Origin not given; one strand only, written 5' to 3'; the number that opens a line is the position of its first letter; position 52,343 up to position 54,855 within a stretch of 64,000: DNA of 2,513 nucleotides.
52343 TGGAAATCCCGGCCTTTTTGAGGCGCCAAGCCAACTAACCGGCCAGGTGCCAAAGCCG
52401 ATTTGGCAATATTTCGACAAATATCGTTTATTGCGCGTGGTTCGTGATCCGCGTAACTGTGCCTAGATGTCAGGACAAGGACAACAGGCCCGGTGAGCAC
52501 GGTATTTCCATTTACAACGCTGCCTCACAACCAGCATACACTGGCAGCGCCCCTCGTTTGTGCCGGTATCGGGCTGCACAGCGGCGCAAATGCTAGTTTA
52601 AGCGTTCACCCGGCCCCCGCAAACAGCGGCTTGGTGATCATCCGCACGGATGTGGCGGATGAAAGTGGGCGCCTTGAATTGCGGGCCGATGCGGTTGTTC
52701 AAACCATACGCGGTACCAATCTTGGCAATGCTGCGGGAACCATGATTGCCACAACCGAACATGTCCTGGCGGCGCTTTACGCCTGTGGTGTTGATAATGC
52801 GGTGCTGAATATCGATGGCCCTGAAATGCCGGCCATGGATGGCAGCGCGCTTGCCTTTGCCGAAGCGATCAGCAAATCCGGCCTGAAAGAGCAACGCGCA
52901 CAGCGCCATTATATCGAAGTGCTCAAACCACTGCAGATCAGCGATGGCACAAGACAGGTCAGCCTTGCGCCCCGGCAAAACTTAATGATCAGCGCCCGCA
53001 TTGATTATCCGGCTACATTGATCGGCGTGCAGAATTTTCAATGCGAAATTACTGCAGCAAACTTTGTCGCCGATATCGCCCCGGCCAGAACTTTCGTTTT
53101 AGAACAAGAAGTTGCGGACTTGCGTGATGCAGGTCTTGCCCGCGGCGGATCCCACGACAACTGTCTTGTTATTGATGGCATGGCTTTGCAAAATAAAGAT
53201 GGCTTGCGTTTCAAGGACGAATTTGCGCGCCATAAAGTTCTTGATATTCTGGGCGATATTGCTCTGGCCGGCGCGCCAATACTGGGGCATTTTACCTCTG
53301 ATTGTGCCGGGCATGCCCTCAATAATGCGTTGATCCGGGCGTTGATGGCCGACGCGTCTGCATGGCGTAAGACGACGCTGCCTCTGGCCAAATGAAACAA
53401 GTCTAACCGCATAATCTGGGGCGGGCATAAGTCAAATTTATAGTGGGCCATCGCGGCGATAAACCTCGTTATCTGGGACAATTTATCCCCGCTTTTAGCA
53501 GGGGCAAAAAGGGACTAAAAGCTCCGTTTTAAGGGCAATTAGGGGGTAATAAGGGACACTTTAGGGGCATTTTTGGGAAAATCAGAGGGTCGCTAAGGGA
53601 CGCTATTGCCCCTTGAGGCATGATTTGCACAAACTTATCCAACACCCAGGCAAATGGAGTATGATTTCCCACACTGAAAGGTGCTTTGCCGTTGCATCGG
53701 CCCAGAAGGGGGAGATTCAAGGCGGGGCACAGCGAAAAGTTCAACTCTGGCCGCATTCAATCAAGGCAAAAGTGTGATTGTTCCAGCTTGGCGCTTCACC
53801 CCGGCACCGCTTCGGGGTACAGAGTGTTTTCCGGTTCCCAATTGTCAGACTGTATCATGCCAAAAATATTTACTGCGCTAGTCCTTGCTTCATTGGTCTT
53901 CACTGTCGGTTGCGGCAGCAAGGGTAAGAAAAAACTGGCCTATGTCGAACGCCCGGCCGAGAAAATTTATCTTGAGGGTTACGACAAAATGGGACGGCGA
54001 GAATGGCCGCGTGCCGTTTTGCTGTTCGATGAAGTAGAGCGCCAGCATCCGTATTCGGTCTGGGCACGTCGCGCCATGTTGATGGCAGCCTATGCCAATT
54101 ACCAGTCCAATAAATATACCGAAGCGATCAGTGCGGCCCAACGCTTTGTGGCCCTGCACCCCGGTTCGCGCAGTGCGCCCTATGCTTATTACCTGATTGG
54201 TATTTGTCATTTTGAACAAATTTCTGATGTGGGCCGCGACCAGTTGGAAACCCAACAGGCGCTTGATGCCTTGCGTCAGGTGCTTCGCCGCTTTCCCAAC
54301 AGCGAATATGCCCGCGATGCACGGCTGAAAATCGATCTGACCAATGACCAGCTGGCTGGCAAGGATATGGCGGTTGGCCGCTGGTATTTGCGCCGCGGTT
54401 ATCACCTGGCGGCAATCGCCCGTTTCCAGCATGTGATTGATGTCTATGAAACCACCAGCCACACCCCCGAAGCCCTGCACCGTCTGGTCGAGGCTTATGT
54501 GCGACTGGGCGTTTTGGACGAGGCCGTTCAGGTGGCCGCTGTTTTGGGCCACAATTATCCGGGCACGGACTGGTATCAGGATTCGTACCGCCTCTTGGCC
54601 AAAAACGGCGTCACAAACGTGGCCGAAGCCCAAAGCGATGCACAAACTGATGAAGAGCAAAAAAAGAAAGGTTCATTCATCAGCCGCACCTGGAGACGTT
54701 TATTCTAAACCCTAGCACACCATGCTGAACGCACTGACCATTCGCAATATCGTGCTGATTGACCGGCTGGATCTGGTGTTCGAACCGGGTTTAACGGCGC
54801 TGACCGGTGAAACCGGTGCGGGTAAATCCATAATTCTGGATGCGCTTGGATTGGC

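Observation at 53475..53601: Helically phased G-tract / A+T-spacer array in the lpxC-bamD spacer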

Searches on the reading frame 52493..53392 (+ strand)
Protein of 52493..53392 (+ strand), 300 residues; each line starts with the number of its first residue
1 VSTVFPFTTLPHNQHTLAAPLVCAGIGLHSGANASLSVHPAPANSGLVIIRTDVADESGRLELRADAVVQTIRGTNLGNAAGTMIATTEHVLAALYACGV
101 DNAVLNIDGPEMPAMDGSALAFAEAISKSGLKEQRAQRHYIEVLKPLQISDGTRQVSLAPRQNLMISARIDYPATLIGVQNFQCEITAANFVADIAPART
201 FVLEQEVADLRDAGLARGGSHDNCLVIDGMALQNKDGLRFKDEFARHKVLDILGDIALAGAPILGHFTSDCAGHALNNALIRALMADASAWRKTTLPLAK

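Call 63: search_protein_families(library=pfam, proteins=[window:52493-53392:+])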
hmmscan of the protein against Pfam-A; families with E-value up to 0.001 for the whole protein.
window:52493-53392:+ (300 aa): 1 family
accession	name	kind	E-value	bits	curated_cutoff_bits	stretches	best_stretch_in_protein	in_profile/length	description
PF03331.19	LpxC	-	3.5e-93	312.4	27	1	14-285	1-267/268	UDP-3-O-acyl N-acetylglycosamine deacetylase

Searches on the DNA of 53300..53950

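Call 3: search_rna_families(source=window, start=53300, end=53950, threshold=evalue, max_evalue=10, show_alignments=3)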
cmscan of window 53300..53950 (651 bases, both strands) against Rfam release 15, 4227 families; matches with E-value up to 10: 1.
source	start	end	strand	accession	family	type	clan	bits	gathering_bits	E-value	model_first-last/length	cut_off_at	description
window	53617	53682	+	RF01977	HOTAIRM1_3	Gene; lncRNA;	-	11.4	37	4.5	1-59/59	no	HOX antisense intergenic RNA myeloid 1 conserved region 3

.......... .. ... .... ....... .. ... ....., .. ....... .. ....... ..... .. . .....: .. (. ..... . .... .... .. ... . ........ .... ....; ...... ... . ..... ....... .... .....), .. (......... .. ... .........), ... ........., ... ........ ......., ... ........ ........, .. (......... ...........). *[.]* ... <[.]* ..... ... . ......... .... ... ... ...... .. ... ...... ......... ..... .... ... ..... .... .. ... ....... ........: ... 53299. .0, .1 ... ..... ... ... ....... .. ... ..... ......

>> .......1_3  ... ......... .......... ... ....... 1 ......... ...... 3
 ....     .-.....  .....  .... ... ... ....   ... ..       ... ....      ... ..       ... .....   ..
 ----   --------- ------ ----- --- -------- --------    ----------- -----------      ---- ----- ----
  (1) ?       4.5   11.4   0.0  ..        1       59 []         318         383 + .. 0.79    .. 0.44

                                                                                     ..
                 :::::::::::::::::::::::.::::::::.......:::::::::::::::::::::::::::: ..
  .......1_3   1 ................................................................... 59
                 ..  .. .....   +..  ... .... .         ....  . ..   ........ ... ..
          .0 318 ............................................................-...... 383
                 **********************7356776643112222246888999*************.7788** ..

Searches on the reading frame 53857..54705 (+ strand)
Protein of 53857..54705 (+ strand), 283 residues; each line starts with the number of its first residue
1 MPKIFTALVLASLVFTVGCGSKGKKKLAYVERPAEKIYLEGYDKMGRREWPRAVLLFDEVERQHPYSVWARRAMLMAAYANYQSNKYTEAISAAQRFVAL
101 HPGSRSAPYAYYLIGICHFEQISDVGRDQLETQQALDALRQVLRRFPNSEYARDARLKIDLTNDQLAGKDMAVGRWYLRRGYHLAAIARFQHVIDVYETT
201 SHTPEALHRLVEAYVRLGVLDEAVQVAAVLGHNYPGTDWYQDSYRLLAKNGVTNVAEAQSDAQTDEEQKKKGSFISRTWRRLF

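Call 17: find_related_loci(query=window:53857-54705:+, collection=genome_contigs, flank=2500)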
Query window:53857-54705:+ (283 aa) in genome_contigs; peptide patterns used: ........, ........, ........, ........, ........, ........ (x = any residue, [..] = any of these).
178 stretches matched a pattern; 106 encode a relative of the query (tblastn E <= 1e-3); the best 80 are kept; 80 distinct loci.
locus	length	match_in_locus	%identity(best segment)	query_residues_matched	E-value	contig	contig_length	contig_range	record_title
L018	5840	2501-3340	89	1-283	3e-175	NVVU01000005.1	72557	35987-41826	MAG: Robiginitomaculum sp. isolate NORP55 Contig_source1382A_971, whole genome shotgun sequence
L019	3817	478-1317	88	1-283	2e-177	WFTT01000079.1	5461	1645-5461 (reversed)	MAG: Robiginitomaculum sp. isolate S139_40 k151_384827, whole genome shotgun sequence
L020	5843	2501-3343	88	1-283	1e-173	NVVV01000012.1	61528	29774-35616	MAG: Robiginitomaculum sp. isolate NORP54 Contig_source1382A_1294, whole genome shotgun sequence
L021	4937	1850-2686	85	1-283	3e-170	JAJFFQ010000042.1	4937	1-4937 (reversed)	MAG: Robiginitomaculum sp. isolate OFTM234 OFTM234_41, whole genome shotgun sequence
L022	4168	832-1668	86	1-283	4e-169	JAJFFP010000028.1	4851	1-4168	MAG: Robiginitomaculum sp. isolate OFTM175 OFTM175_27, whole genome shotgun sequence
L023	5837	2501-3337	85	1-283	4e-159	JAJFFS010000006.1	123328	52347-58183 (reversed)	MAG: Robiginitomaculum sp. isolate OFTM333 OFTM333_5, whole genome shotgun sequence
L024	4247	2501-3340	77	1-283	6e-148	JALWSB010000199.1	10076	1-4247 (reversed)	MAG: Robiginitomaculum sp. isolate M2_metabat2_scaf2bin.042 M2_NODE_9585_length_10076_cov_4.448186, whole genome shotgun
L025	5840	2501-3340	87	1-283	6e-171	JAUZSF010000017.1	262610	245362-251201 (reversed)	MAG: Robiginitomaculum sp. isolate Faavne_M6_B16 Faavne_M6_B16-contig_4297_pilon, whole genome shotgun sequence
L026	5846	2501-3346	77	1-283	7e-142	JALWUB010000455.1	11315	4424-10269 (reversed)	MAG: Robiginitomaculum sp. isolate M2_metabat2_scaf2bin.243 M2_NODE_7784_length_11315_cov_8.739542, whole genome shotgun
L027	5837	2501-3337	68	1-283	5e-129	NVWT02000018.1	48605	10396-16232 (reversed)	MAG: Robiginitomaculum sp. isolate NORP30 Contig_source1383C_1704, whole genome shotgun sequence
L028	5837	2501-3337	69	1-283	8e-129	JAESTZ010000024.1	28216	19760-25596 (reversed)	MAG: Robiginitomaculum sp. isolate NORP327 CoAssembly_777986, whole genome shotgun sequence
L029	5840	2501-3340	68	1-283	4e-128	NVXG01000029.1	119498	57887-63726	MAG: Robiginitomaculum sp. isolate NORP17 Contig_source1382A_23339, whole genome shotgun sequence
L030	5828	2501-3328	69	4-283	6e-128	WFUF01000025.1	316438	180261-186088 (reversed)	MAG: Robiginitomaculum sp. isolate S139_58 k151_593757, whole genome shotgun sequence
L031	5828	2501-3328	69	4-283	7e-128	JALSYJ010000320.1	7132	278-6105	MAG: Robiginitomaculum sp. isolate S012_metabat1_scaf2bin.002 S012_NODE_8009_length_7132_cov_5.451535, whole genome shot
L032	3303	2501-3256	74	1-251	2e-127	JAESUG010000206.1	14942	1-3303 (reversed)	MAG: Robiginitomaculum sp. isolate NORP334 CoAssembly_4399653, whole genome shotgun sequence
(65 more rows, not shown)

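Call 63: search_protein_families(library=pfam, proteins=[window:53857-54705:+])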
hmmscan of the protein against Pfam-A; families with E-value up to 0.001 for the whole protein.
window:53857-54705:+ (283 aa): 8 families
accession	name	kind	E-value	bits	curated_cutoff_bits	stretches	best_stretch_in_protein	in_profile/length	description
PF13525.12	YfiO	-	1.5e-51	175.5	25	1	32-224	3-198/203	Outer membrane lipoprotein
PF13174.12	TPR_6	-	3.8e-17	62.1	26.3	2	109-149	1-33/33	Tetratricopeptide repeat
PF13512.12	TPR_18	-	6.4e-17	62.5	21.9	1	32-157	8-143/145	Tetratricopeptide repeat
PF13432.12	TPR_16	-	5.7e-10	39.9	32.7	2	38-104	1-64/65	Tetratricopeptide repeat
PF13428.12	TPR_14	-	6.9e-10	39.1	23.5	0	72-106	2-36/44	Tetratricopeptide repeat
PF14559.12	TPR_19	-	1.4e-06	28.9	25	0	185-238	9-60/68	Tetratricopeptide repeat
PF07719.23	TPR_2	-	0.00012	22.4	27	0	74-103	4-33/34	Tetratricopeptide repeat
PF13424.12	TPR_12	-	0.00065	20.3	30.1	0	173-225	9-66/77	Tetratricopeptide repeat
